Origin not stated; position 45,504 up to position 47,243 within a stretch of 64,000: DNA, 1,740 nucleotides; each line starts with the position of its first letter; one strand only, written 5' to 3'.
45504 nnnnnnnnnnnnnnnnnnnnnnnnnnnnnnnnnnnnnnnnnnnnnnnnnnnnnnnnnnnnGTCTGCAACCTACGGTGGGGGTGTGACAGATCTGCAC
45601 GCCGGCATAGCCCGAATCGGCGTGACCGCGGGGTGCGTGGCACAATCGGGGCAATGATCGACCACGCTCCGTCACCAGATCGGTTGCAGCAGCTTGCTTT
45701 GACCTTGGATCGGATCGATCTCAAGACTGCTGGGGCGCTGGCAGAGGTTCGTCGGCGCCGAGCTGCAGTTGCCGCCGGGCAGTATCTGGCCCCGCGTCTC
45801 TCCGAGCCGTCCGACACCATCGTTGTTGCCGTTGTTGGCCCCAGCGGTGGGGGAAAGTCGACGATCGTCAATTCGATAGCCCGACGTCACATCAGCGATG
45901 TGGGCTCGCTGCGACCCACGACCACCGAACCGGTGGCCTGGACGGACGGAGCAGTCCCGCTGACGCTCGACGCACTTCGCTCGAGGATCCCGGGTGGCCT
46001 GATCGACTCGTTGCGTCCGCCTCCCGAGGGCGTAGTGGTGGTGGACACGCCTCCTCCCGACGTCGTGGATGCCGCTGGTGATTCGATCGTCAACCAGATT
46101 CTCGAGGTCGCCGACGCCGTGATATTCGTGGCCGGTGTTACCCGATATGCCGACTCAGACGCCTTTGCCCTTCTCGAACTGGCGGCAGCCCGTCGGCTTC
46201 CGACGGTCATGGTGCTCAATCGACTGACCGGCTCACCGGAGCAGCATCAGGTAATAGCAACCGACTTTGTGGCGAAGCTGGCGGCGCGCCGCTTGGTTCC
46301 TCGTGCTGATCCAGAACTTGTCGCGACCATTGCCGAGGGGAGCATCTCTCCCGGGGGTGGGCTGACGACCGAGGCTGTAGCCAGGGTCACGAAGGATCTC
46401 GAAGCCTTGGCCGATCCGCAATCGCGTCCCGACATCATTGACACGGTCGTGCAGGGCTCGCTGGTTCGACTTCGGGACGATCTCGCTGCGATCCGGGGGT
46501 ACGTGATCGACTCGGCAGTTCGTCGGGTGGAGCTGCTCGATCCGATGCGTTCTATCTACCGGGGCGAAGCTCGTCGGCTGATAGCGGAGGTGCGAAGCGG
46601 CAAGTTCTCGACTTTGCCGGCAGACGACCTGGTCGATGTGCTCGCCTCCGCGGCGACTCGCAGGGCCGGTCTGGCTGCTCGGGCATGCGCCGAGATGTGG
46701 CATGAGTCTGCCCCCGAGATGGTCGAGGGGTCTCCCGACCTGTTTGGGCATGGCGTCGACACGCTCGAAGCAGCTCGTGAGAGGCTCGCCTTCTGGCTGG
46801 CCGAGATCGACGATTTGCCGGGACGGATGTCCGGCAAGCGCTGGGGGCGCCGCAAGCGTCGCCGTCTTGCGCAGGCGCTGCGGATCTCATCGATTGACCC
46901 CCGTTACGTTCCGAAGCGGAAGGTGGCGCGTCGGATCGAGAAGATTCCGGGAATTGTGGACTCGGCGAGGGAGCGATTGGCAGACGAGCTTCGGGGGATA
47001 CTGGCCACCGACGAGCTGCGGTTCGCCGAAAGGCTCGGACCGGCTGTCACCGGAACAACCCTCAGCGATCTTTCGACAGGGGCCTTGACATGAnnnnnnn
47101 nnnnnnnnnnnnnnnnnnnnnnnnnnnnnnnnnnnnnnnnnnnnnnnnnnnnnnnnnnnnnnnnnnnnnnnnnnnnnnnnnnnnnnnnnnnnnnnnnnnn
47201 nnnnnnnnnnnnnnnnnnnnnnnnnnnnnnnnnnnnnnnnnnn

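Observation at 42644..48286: Uncharacterised five-gene locus: Cas4-like nuclease, REase-like coiled-coil protein with HD-GYP, and divergent paired GTPases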

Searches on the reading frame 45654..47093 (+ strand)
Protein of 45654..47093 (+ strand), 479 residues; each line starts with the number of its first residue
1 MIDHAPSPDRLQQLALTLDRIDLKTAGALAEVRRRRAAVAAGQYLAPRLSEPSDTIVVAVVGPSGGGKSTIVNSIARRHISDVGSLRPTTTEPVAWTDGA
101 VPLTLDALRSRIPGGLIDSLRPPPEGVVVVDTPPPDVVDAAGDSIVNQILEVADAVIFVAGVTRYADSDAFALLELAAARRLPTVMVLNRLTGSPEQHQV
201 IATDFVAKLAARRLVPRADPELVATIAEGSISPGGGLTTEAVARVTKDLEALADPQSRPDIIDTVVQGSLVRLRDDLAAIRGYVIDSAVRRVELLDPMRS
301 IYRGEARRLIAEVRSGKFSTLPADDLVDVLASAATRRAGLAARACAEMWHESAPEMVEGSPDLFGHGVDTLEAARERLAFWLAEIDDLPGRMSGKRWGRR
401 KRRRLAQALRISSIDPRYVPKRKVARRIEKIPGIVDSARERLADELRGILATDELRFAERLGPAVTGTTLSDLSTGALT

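Call 9: search_protein_families(library=pfam, proteins=[window:45654-47093:+], max_evalue=0.1)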
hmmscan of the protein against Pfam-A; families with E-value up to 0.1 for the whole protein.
window:45654-47093:+ (479 aa): 11 families
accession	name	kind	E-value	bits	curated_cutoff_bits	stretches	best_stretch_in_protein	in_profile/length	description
PF00350.29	Dynamin_N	-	1.5e-07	32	27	1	58-94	1-36/168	Dynamin family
PF01926.29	MMR_HSR1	-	5.4e-06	26.9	21.9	1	58-190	2-113/113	50S ribosome-binding GTPase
PF00005.33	ABC_tran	-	0.0011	20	25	1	57-87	13-43/137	ABC transporter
PF03193.22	RsgA_GTPase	-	0.002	18.4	30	1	54-87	105-138/174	RsgA GTPase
PF13671.12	AAA_33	-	0.0042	17.8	27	0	57-80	1-24/143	AAA domain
PF13191.12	AAA_16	-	0.011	16.7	32.6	1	57-122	26-84/167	AAA ATPase domain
PF00931.28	NB-ARC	-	0.024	14.4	23.5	1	46-79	9-42/248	NB-ARC domain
PF13521.12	AAA_28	-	0.052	14.2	27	0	58-80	2-25/164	AAA domain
PF13555.12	AAA_29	-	0.059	13.6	27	0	57-75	24-42/61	P-loop containing region of AAA domain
PF04548.22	AIG1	-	0.065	13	27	0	59-79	4-24/212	AIG1 family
PF25199.1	nSTAND_NTPase5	-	0.097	12.9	34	0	43-77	31-63/145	Novel STAND NTPase 5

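Call 10: search_protein_families(library=ncbifam, proteins=[window:45654-47093:+], max_evalue=0.1)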
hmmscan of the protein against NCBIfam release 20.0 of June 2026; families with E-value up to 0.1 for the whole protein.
window:45654-47093:+ (479 aa): 40 families (the best 25 are shown)
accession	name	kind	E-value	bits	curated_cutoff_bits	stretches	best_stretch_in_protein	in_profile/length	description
TIGR03918.1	GTP_HydF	equivalog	7.6e-06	25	325.55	1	54-95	6-47/392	[FeFe] hydrogenase H-cluster maturation GTPase HydF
NF000908.1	PRK00089.1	equivalog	1.7e-05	24.2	237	1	57-91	5-39/291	GTPase Era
TIGR00231.1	small_GTP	domain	0.00028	20.7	42.5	1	55-189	3-120/164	GTP-binding protein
TIGR03594.1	GTPase_EngA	equivalog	0.00094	18.3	306.7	1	53-94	173-214/432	ribosome biogenesis GTPase Der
NF008409.0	PRK11231.1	equivalog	0.0022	17.4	375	1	50-87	24-60/255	Fe(3+) dicitrate ABC transporter ATP-binding protein FecE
NF040873.1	AztA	equivalog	0.003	17.2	220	1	56-96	19-59/191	zinc ABC transporter ATP-binding protein AztA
TIGR02323.1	CP_lyasePhnK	equivalog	0.0035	16.9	302.85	1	57-87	29-59/239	phosphonate C-P lyase system protein PhnK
NF008039.0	PRK10771.1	equivalog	0.0036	16.7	298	1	58-87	28-57/234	thiamine ABC transporter ATP-binding protein ThiQ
TIGR03608.1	L_ocin_972_ABC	subfamily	0.0037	16.7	254.85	1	57-86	26-55/206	putative bacteriocin export ABC transporter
TIGR00958.1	3a01208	subfamily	0.0044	15.3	874.6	1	57-77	509-529/711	antigen peptide transporter 2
TIGR00436.1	era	equivalog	0.0045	16.4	116.25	1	57-92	2-37/270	GTPase Era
TIGR02203.1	MsbA_lipidA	equivalog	0.0047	15.5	602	1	57-84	361-388/572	lipid A export permease/ATP-binding protein MsbA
TIGR00955.1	3a01204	subfamily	0.0057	15.3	736.35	1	57-83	53-79/617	pigment precursor permease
NF003661.0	PRK05291.1-3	equivalog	0.0076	15.6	380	1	54-90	215-251/448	tRNA uridine-5-carboxymethylaminomethyl(34) synthesis GTPase MnmE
TIGR02315.1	ABC_phnC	equivalog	0.012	15.1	266.1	1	57-84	30-57/243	phosphonate ABC transporter ATP-binding protein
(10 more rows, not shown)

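Call 11: search_protein_families(library=padloc, proteins=[window:45654-47093:+], max_evalue=0.1)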
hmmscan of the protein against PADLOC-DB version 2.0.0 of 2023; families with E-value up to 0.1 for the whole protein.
window:45654-47093:+ (479 aa): 4 families
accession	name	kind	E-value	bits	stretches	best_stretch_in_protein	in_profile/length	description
PDLC04135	mad3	-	0.0016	16.1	1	57-75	24-42/374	mads_3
PDLC04140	mad8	-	0.02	12.4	1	58-79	30-51/314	mads_8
PDLC04149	HEC-04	-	0.027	11.1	1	55-76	47-68/494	-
PDLC00303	PtuA1|PtuA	-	0.067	10.3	1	57-81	14-38/386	AAA ATPase domain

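Call 19: search_solved_structures(query=window:45654-47093:+, max_evalue=1)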
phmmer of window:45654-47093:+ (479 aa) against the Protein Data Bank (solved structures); distinct sequences matched with E-value up to 1: 29.
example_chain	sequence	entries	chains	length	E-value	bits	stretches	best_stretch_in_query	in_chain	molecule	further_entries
7am2_BU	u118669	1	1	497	9.1e-06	28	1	148-217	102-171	GTPase Der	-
6c2u_A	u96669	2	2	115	0.0002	23.6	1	52-86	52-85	phosphate-loop protein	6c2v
1mky_A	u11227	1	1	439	0.028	16.5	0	51-95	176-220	Probable GTP-binding protein engA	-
3j15_B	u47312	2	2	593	0.036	16.2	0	44-80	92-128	ABC transporter ATP-binding protein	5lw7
3bk7_A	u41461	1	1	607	0.039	16.1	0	44-80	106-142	ABC transporter ATP-binding protein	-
5yv5_A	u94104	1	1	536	0.055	15.6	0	44-80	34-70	ATPase RIL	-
1yqt_A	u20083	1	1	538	0.058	15.5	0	45-80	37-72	RNase l inhibitor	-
4noc_A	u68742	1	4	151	0.18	13.9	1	166-294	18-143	Putative signal transduction protein with CBS domains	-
7aoi_XL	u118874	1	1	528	0.27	13.3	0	130-206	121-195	GTP-binding protein, putative,mt-EngA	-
7msc_x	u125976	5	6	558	0.33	13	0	57-100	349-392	Energy-dependent translational throttle protein EttA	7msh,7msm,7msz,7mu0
6yxx_EA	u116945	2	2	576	0.35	12.9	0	130-206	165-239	mt-EngA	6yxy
1mv5_A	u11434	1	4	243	0.38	12.8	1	52-85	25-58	Multidrug resistance ABC transporter ATP-binding and permease protein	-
4yqf_B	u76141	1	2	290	0.4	12.7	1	47-100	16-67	Septin-9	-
6z63_A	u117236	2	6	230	0.45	12.5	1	59-102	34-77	Cell division ATP-binding protein FtsE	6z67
6z4w_A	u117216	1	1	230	0.46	12.5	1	59-102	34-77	Cell division ATP-binding protein FtsE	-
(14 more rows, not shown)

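Call 88: search_protein_families(library=phrogs, proteins=[window:45654-47093:+], max_evalue=0.01)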
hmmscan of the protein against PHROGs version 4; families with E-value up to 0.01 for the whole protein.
window:45654-47093:+ (479 aa): 2 families
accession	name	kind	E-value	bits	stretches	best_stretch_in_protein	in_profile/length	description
phrog_2392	-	moron, auxiliary metabolic gene and host takeover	0.00027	20.4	1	57-77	509-529/726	ABC transporter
phrog_2107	-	other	0.0086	16.8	0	55-79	3-27/201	thymidylate kinase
